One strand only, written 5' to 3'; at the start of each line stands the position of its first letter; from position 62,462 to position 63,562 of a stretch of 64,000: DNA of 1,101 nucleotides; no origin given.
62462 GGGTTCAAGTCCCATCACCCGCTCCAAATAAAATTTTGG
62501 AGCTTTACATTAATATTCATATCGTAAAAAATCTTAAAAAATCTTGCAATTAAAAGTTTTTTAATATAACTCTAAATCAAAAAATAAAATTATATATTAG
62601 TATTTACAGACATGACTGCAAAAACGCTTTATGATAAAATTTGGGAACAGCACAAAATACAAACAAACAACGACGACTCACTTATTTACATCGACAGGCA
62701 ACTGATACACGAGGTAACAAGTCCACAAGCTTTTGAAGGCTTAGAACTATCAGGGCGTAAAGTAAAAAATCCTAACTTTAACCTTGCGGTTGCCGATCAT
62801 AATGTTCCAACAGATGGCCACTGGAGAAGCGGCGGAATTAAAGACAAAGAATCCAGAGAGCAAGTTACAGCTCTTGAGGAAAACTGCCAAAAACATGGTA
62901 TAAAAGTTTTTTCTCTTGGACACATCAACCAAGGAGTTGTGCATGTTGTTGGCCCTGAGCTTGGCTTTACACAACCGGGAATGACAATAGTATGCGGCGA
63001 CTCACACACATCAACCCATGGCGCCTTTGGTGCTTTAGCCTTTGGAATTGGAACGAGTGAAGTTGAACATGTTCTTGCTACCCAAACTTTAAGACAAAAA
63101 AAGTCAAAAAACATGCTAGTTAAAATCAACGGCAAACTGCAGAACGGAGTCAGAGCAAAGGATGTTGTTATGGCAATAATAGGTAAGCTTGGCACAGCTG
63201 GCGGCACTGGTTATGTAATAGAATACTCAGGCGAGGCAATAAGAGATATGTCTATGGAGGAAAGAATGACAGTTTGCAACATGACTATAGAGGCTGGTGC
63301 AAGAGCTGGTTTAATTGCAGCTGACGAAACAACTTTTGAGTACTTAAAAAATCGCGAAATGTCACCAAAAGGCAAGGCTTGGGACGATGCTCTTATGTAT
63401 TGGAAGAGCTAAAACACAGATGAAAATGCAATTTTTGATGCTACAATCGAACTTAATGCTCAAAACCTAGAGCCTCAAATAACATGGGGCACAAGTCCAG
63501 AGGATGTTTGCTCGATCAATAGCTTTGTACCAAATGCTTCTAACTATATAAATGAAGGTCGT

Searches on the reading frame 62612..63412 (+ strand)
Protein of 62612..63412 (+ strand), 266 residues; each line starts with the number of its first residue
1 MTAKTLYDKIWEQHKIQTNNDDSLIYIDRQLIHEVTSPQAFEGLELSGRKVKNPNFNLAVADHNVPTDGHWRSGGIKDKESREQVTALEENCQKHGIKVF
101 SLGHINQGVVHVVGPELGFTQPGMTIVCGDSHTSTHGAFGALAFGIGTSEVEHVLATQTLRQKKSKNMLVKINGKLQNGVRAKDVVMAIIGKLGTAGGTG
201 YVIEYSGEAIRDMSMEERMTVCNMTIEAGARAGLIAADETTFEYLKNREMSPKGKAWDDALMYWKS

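Call 98: search_protein_families(library=pfam, proteins=[window:62612-63412:+], max_evalue=0.0001)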
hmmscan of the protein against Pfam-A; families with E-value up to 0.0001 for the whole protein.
window:62612-63412:+ (266 aa): 1 family
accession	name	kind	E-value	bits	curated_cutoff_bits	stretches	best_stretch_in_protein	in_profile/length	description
PF00330.25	Aconitase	-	1.2e-100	338.2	28.7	1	8-265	1-267/463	Aconitase family (aconitate hydratase)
